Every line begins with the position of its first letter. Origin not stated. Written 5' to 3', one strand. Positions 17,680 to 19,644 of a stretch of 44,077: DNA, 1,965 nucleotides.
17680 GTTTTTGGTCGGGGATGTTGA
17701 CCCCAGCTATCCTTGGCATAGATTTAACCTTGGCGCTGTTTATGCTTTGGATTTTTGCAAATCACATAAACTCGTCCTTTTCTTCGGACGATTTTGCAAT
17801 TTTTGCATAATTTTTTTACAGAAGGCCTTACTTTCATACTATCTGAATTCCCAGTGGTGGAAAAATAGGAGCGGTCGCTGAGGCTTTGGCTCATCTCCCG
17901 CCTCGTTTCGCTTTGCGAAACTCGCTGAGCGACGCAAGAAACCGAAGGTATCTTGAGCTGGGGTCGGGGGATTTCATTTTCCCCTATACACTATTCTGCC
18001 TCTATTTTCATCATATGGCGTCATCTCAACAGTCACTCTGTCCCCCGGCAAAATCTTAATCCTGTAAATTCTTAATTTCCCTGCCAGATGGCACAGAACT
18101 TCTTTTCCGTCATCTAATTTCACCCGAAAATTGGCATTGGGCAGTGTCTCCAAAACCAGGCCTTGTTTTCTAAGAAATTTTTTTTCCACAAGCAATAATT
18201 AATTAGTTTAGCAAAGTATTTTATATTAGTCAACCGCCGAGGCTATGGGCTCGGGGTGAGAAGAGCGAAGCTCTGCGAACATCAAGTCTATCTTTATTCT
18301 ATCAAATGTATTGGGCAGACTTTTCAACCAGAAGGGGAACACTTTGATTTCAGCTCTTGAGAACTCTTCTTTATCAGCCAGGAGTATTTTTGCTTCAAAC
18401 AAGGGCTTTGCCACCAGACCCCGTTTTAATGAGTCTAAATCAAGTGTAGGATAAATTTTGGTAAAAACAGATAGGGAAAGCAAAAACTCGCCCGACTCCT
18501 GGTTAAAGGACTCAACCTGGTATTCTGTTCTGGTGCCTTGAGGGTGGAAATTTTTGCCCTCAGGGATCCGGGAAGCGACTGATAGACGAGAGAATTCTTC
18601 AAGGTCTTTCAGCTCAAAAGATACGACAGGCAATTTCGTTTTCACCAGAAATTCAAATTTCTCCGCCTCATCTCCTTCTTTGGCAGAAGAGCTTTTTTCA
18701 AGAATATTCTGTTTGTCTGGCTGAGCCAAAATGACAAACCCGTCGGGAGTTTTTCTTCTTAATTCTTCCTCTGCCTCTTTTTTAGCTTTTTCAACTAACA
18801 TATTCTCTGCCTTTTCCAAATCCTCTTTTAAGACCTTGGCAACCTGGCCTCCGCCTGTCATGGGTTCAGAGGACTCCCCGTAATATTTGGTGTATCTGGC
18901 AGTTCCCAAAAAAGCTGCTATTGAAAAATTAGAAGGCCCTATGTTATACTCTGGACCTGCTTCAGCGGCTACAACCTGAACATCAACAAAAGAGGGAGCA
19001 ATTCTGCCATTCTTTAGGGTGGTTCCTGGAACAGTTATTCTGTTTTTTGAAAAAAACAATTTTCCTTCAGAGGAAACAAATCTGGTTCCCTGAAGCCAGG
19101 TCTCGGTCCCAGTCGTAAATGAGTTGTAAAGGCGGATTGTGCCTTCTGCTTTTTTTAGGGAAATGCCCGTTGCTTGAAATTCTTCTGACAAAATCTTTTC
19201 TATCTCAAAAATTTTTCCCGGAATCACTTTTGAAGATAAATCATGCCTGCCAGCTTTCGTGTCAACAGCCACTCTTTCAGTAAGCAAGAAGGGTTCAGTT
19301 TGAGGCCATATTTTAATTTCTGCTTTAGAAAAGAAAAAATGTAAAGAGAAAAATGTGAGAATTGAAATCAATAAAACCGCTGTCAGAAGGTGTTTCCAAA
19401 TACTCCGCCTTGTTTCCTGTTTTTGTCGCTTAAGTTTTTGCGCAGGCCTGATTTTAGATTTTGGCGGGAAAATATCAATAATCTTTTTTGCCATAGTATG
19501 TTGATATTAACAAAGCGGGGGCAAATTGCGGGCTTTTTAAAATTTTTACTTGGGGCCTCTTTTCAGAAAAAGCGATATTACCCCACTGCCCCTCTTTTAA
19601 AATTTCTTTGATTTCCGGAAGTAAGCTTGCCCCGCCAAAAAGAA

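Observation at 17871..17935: GC-rich structured element of about 65 nt present twice (also 34509-34574), with conserved blocks and compensatory hairpins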

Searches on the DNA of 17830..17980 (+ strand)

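Call 18: search_rna_families(source=window, start=17830, end=17980, threshold=evalue, max_evalue=10)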
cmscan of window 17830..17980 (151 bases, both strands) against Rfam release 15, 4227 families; matches with E-value up to 10: 2.
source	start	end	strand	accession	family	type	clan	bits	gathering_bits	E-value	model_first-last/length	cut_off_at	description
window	17900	17935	+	RF02501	Atu_C7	Gene; sRNA;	-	8.5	45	4.9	117-152/157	no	Rhizobiales sRNA Atu_C7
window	17948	17979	-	RF01880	Xist_exon1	Gene; lncRNA;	-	7.8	50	6.6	1-85/85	no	X-chromosome inactivation gene exon 1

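Call 47: build_rna_model(alignment_id=A4, structure=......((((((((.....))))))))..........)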
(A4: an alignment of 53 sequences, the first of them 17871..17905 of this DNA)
Model R1 built from alignment A4 (53 sequences, 37 columns); structure: as given.
model positions 35; base pairs 8; branch points 0; effective number of sequences 53; information 1.048 bits per position. Calibrated on 0.2 Mb of random sequence (short: E-values are rough).
structure used (alignment columns):
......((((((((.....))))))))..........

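Call 48: search_with_rna_model(model_id=R1, source=window, filters=off, max_evalue=10, show_alignments=8)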
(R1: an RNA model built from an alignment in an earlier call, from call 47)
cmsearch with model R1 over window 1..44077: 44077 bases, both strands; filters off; matches with E-value up to 10: 24.
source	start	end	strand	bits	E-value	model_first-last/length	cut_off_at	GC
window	17871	17905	+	32.9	6.8e-09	1-35/35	no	0.69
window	6599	6634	+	31.1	2.8e-08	1-35/35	no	0.47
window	34541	34574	-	28.6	2.2e-07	1-35/35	no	0.56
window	18250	18282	-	28.4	2.6e-07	1-35/35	no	0.58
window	3426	3460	-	14.4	0.019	1-35/35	no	0.37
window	37841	37868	+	10.7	0.35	7-30/35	no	0.43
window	18647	18662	+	9.6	0.85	9-23/35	no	0.19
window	11670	11693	+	8.8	1.6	1-35/35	no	0.71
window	17443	17467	+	8.4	2.2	1-35/35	no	0.68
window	11016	11037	+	8.4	2.3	1-35/35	no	0.45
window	15797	15821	+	8.2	2.5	1-35/35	no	0.48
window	546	570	+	8.1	2.9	1-35/35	no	0.6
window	20069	20105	+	8.1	3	1-35/35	no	0.35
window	18539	18561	-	8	3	1-35/35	no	0.48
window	11319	11344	-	7.8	3.7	1-35/35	no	0.58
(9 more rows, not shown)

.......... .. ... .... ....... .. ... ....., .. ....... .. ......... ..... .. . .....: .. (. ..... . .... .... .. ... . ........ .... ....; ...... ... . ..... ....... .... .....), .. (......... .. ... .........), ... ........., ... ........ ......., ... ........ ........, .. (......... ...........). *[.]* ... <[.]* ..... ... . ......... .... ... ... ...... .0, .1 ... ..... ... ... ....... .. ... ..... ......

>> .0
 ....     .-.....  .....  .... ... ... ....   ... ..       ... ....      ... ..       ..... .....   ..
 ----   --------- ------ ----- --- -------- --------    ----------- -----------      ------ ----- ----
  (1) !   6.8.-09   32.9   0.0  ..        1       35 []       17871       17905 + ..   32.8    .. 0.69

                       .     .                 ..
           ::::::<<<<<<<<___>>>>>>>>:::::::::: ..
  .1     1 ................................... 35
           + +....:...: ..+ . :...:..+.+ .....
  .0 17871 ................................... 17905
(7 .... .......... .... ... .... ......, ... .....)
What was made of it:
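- Checked: 'Present twice' is an undercount, because there are four strong copies in the window (call 48).
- CM hits reach 28-33 bits (call 48).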

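Call 53: search_with_rna_model(model_id=R1, sources=[window, L122, L123, L124, L125, L126, L127, L128, L129, L130, L131, L132, L133, L134, L135, L136, L137, L138, L139, L140, L141, L142, L143, L144, L145, L146, L147, L148, L149, L150, L151, L152, L153, L154, L155, L156, L157, L158, L159, L160, L161, L162, L163, L164, L165, L166, L167, L168, L169, L170, L171, L172, L173, L174, L175, L176, L177, L178, L179, L180, L181, L182, L183, L184, L185, L186, L187, L188, L189, L190, L191, L192, L193, L194, L195, L196, L197, L198, L199, L200, L201], max_evalue=0.01, make_alignment=true)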
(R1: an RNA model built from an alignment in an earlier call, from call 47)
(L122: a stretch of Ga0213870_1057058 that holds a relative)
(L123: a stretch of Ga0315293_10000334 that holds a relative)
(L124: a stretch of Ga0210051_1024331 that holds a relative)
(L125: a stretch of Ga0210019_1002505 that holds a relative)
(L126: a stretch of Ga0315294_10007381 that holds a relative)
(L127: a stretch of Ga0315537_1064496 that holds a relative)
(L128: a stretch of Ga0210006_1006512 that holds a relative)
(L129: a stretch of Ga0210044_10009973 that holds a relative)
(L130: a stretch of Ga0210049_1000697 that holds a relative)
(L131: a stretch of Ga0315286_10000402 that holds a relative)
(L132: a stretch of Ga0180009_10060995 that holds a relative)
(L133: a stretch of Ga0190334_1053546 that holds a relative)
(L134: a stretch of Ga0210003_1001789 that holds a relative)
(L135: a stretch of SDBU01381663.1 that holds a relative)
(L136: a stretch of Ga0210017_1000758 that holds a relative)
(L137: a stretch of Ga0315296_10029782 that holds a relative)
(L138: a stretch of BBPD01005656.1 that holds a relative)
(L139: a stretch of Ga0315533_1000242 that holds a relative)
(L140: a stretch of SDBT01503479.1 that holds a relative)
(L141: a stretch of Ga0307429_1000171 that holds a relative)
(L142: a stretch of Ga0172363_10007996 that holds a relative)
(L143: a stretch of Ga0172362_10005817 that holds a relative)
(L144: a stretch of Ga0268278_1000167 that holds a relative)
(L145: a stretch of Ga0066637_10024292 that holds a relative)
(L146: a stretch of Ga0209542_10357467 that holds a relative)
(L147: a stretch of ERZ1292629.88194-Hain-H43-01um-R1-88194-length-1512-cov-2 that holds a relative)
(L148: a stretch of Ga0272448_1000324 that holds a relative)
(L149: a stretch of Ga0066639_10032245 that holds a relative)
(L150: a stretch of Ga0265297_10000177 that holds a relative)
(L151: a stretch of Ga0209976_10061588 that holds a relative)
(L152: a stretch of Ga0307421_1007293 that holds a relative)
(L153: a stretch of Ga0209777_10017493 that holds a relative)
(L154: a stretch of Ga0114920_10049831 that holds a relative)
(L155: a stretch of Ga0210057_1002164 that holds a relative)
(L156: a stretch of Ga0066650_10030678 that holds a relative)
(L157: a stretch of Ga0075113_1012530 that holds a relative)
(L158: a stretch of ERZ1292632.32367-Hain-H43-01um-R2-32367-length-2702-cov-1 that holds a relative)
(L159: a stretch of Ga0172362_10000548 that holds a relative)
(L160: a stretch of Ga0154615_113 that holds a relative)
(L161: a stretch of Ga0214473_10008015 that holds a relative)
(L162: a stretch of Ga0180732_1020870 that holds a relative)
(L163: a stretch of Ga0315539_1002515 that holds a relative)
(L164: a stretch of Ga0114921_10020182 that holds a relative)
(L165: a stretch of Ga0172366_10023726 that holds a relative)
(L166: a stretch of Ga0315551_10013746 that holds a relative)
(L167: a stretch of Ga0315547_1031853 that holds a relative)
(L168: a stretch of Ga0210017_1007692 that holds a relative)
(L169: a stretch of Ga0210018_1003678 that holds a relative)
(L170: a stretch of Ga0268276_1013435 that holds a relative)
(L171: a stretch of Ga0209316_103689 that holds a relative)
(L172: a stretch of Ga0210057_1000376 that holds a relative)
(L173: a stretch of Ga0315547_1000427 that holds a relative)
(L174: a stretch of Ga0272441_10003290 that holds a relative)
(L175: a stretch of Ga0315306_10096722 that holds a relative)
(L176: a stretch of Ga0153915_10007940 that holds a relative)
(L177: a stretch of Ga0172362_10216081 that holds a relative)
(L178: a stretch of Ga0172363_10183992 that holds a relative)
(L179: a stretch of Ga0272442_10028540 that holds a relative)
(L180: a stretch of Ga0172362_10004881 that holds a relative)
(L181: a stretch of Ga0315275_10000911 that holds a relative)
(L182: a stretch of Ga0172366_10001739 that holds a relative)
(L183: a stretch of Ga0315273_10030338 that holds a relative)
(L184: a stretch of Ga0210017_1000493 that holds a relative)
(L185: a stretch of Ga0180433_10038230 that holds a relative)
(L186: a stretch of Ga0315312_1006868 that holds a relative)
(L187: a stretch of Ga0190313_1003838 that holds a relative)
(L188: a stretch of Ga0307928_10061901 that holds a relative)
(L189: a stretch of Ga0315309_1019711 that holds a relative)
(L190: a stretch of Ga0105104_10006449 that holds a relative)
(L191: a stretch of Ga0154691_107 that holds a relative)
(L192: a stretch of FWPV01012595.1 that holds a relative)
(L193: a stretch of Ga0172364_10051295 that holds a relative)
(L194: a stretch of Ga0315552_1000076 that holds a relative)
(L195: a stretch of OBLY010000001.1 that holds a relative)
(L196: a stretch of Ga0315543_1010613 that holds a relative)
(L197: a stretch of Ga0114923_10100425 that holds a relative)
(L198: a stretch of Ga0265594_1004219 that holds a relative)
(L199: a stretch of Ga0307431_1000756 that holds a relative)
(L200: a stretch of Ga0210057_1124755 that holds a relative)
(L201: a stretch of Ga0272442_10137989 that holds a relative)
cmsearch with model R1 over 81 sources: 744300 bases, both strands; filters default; matches with E-value up to 0.01: 104.
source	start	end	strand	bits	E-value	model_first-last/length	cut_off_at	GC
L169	2330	2365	-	45.7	4.1e-12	1-35/35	no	0.42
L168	4957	4992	+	45.7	4.3e-12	1-35/35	no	0.39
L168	5491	5526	+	45.2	6.2e-12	1-35/35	no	0.44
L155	3972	4007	+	45.1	6.7e-12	1-35/35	no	0.42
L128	5436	5471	+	43.2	3e-11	1-35/35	no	0.5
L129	3749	3784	+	43.2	3e-11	1-35/35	no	0.5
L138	2814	2849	+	42.8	4.2e-11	1-35/35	no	0.44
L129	3797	3832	+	42.7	4.5e-11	1-35/35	no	0.53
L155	10823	10856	+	42.7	4.6e-11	1-35/35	no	0.41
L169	360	393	-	42.7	4.6e-11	1-35/35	no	0.41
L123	6774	6809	+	42.6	5.1e-11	1-35/35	no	0.44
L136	7563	7595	+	42.4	5.7e-11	1-35/35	no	0.42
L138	2718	2753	+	42.4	5.8e-11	1-35/35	no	0.47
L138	2766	2801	+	42.4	5.8e-11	1-35/35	no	0.47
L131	11815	11847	-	41.9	8.5e-11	1-35/35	no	0.45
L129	8512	8544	-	41.8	9.1e-11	1-35/35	no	0.48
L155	6726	6760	+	41.7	1e-10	1-35/35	no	0.49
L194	1022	1055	+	41.6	1.1e-10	1-35/35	no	0.41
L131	4850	4882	+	41.5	1.2e-10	1-35/35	no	0.45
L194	6795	6830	+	40.7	2.2e-10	1-35/35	no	0.31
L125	2255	2290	+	40.6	2.4e-10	1-35/35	no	0.33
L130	11513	11548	+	40.6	2.4e-10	1-35/35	no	0.33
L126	515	551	+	40.6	2.4e-10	1-35/35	no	0.46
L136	1354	1387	-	40.6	2.5e-10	1-35/35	no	0.47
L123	17237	17272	+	40.4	2.8e-10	1-35/35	no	0.42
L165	2769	2805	-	40.3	3.1e-10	1-35/35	no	0.46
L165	2823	2859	-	40.2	3.4e-10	1-35/35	no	0.43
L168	3525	3560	-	40.1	3.8e-10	1-35/35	no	0.39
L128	2963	2995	+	39.6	5.5e-10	1-35/35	no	0.48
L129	1276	1308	+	39.6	5.5e-10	1-35/35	no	0.48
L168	2571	2604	-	38.8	1e-09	1-35/35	no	0.41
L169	6692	6725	-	38.8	1e-09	1-35/35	no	0.41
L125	10725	10760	+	38.6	1.2e-09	1-35/35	no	0.39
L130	11248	11284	-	38.6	1.2e-09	1-35/35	no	0.49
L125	3749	3785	+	38.5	1.3e-09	1-35/35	no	0.46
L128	1438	1473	+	38.1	1.8e-09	1-35/35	no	0.42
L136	6118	6153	+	38.1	1.8e-09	1-35/35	no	0.42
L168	2474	2509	+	38.1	1.8e-09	1-35/35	no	0.33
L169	6595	6630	+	38.1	1.8e-09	1-35/35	no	0.33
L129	7338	7374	-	37.6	2.6e-09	1-35/35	no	0.43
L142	3525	3559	+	37.3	3.4e-09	1-35/35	no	0.49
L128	5523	5555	+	37.2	3.6e-09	1-35/35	no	0.39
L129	3884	3916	+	37.2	3.6e-09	1-35/35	no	0.39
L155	1009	1042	-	37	4.5e-09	1-35/35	no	0.47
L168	4793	4829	+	36.9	4.9e-09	1-35/35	no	0.49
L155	1103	1136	-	36.8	5.2e-09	1-35/35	no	0.41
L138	2862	2897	+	36.1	8.7e-09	1-35/35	no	0.47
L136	9118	9154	+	36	9.5e-09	1-35/35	no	0.46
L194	14312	14348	+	35.8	1.2e-08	1-35/35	no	0.46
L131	11299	11349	-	35.6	1.3e-08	1-35/35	no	0.51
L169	2844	2879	-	35.2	1.8e-08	1-35/35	no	0.39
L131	3598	3634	+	35.1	1.9e-08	1-35/35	no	0.46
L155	1969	2002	-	34.5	3.3e-08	1-35/35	no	0.29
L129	9421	9456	+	34.4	3.4e-08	1-35/35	no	0.39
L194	12734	12770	+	34.3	3.8e-08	1-35/35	no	0.43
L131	15047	15080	+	33.8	5.5e-08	1-35/35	no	0.32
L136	18450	18483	+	33.8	5.5e-08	1-35/35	no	0.32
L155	4592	4625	-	33.8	5.8e-08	1-35/35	no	0.56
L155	10909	10942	-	33.8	5.8e-08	1-35/35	no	0.56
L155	1927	1960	-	33.1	1e-07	1-35/35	no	0.35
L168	4846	4894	-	33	1.1e-07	1-35/35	no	0.51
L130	20194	20230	-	32.3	1.8e-07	1-35/35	no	0.62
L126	6240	6273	-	32.1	2.1e-07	1-35/35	no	0.41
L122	668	703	+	32.1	2.2e-07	1-35/35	no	0.67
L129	6307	6341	+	32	2.5e-07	1-35/35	no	0.51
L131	9763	9797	+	32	2.5e-07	1-35/35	no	0.51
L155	11030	11080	+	32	2.5e-07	1-35/35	no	0.45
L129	9126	9159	-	31.9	2.5e-07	1-35/35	no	0.47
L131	3646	3679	-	31.7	3e-07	1-35/35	no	0.41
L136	16386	16422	-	31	5.5e-07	1-35/35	no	0.49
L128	5711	5744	+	31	5.5e-07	1-35/35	no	0.47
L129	4072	4105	+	31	5.5e-07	1-35/35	no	0.47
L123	7888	7921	-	31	5.5e-07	1-35/35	no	0.35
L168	4906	4940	-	30.7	6.5e-07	1-35/35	no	0.4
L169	782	817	-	30.3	9.6e-07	1-35/35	no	0.33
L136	11279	11312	-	30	1.2e-06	1-35/35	no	0.41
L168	5241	5277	-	29.2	2.3e-06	1-35/35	no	0.46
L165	2715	2751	-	28.9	2.8e-06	1-35/35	no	0.46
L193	2866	2902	-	28.9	2.8e-06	1-35/35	no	0.46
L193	2920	2956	-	28.9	2.8e-06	1-35/35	no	0.46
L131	6778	6813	+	28.4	4.3e-06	1-35/35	no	0.39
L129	7288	7321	+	28.3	4.6e-06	1-35/35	no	0.47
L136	11176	11224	+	27.9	6.1e-06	1-35/35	no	0.43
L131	15991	16023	-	27.9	6.1e-06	1-35/35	no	0.55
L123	2560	2593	+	27.9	6.3e-06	1-35/35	no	0.35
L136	1297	1329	-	27.7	7.7e-06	1-35/35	no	0.55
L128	3645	3678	+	26.9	1.4e-05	1-35/35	no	0.35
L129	1958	1991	+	26.9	1.4e-05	1-35/35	no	0.35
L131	6730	6765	+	26.6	1.8e-05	1-35/35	no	0.39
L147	1479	1512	+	25.5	4.2e-05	1-33/35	3'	0.29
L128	6062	6095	+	23.9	0.00015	1-35/35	no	0.47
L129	4423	4456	+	23.9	0.00015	1-35/35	no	0.47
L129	8829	8862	-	23.4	0.00024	1-35/35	no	0.35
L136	14616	14649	-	23.4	0.00024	1-35/35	no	0.35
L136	14924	14957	+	23.4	0.00024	1-35/35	no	0.35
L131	15951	15985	+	23.2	0.00027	1-35/35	no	0.66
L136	18404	18437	+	22.5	0.00046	1-35/35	no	0.44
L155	928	964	+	21.8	0.00085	1-35/35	no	0.41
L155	10868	10903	+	19.8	0.0041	1-35/35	no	0.53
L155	1051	1086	+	19.3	0.0062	1-35/35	no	0.31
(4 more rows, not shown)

Alignment A5: 104 matches aligned to the model, 55 columns, each read 5' to 3' on its own strand. Consensus structure (alignment columns), stored with it:
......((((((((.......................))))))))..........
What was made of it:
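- On REP/BIME (RAYT-associated): Hairpin 1 is about 20-25 nt. There are 104 CM hits in 744 kb of related contigs and 4 in the window (calls 48, 53).
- It gives 104 hits at E<0.01 in 744 kb of related contigs, confined to about 19 of 81 sources (call 53).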

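Call 75: search_with_rna_model(model_id=R1, sources=[L002, L003, L004, L005, L006, L007, L008, L009, L010, L011, L012, L013, L014, L015, L016, L017, L018, L019, L020, L021, L022, L023, L024, L025, L026, L027, L028, L029, L030, L031, L032, L033, L034, L035, L036, L037, L038, L039, L040, L041, L042, L043, L044, L045, L046, L047, L048, L049, L050, L051, L052, L053, L054, L055, L056, L057, L058, L059, L060, L061, L062, L063, L064, L065, L066, L067, L068, L069, L070, L071, L072, L073, L074, L075, L076, L077, L078, L079, L080, L081, L082, L083, L084, L085, L086, L087, L088, L089, L090, L091, L092, L093, L094, L095, L096, L097, L098, L099, L100, L101], max_evalue=0.01)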
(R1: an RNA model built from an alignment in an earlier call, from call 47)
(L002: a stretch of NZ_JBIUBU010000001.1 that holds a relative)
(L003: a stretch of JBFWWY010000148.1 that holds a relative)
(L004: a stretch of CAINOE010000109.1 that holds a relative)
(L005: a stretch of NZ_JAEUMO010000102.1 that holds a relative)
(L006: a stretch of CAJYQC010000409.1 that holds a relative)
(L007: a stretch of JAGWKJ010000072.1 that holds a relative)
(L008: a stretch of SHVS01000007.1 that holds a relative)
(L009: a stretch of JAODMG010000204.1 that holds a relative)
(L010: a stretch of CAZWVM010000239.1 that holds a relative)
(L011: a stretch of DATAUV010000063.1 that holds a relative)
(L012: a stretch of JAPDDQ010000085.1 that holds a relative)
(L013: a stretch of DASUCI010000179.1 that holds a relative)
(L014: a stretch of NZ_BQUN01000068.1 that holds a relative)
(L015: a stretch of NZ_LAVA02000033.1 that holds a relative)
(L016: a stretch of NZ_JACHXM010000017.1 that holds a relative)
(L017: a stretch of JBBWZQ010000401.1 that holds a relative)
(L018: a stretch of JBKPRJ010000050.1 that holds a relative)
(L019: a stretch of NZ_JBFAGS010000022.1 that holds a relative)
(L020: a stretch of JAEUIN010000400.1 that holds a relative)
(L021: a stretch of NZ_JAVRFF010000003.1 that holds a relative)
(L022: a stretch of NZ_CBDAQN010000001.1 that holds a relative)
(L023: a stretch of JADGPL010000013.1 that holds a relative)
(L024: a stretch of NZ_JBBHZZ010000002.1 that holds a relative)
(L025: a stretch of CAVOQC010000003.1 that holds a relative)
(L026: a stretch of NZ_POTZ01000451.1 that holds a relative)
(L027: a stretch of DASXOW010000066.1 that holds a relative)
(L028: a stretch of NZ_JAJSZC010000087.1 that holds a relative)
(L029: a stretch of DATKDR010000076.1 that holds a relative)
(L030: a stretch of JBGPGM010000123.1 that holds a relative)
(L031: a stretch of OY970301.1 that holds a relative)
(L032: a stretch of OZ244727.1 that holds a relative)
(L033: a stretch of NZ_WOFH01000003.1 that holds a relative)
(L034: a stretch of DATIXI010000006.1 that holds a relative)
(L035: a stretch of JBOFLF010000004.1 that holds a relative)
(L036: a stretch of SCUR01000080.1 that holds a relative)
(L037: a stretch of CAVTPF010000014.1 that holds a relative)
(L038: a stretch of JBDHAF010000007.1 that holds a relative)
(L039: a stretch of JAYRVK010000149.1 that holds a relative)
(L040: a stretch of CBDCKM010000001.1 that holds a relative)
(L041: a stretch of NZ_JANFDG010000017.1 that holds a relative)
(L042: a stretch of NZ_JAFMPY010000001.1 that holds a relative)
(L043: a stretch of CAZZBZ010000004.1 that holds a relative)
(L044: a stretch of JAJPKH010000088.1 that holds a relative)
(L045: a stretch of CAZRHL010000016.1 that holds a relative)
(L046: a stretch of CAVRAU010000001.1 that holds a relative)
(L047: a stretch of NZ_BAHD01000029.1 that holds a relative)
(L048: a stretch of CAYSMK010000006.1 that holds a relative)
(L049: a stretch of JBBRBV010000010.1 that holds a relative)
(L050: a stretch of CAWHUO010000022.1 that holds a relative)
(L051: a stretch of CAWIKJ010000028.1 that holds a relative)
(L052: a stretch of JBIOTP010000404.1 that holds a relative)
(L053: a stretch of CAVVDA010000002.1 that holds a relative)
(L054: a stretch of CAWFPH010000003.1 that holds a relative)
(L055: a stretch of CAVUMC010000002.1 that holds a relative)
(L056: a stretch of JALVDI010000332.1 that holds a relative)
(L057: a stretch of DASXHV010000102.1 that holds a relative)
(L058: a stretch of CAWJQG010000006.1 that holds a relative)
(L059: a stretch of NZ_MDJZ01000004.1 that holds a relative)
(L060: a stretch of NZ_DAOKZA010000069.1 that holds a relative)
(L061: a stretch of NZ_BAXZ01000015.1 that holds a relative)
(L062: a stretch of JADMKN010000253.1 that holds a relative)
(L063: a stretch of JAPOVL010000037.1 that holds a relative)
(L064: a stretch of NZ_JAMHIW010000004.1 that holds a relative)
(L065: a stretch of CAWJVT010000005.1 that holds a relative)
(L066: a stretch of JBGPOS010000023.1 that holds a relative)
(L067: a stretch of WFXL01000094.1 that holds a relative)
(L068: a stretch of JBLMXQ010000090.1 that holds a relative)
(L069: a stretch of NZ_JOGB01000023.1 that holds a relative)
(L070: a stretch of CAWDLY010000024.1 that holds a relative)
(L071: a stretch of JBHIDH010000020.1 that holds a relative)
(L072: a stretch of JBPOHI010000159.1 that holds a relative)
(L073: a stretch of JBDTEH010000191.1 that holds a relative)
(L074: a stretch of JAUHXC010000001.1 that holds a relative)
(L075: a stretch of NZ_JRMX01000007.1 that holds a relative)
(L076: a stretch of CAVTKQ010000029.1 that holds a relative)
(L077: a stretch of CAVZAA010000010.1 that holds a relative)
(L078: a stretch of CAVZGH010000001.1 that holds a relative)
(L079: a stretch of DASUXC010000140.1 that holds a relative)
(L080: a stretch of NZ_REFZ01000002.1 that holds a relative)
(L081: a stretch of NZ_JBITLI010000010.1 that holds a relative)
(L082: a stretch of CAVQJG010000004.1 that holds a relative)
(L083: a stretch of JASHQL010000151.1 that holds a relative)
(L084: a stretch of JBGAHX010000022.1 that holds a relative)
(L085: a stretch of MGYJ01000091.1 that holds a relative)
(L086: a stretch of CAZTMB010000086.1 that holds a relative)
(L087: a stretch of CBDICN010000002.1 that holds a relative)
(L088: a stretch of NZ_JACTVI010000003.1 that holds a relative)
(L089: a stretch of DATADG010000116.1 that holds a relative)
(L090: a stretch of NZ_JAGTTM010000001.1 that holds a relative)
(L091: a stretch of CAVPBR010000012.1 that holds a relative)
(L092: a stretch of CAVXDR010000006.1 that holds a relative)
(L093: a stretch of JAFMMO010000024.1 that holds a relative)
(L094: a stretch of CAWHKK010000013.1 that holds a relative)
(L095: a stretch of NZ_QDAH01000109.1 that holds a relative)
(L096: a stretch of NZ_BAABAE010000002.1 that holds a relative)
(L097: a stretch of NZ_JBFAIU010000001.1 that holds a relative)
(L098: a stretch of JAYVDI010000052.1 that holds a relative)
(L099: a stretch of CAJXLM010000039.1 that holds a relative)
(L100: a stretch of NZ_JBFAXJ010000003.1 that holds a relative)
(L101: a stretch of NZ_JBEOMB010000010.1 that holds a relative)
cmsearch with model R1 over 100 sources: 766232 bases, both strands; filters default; matches with E-value up to 0.01: 1.
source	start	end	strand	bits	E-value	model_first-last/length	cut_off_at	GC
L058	2086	2119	-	18.9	0.0089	1-35/35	no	0.68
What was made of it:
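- It gives 1 weak hit in 766 kb of unrelated GC-rich DNA (call 75).
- Tried and rejected: I later reused these loci as a negative control (call 75).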

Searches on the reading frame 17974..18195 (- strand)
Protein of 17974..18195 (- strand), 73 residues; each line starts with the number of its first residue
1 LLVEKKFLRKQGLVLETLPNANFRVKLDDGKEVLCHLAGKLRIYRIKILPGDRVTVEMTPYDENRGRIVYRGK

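Call 17: find_encoding_contigs(protein=window:17974-18195:-, flank=3000, max_places=10)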
Protein window:17974-18195:- (73 aa): no gene with exactly this product is on record in the collection.

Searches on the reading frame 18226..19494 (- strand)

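Call 64: search_protein_families(library=pfam, proteins=[window:18226-19494:-], max_evalue=0.001)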
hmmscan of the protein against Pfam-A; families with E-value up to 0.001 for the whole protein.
window:18226-19494:- (422 aa): 1 family
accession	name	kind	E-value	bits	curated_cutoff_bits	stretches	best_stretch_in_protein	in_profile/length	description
PF21110.3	GlxA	-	6.6e-05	24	27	1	115-200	1-95/105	GlxA beta barrel domain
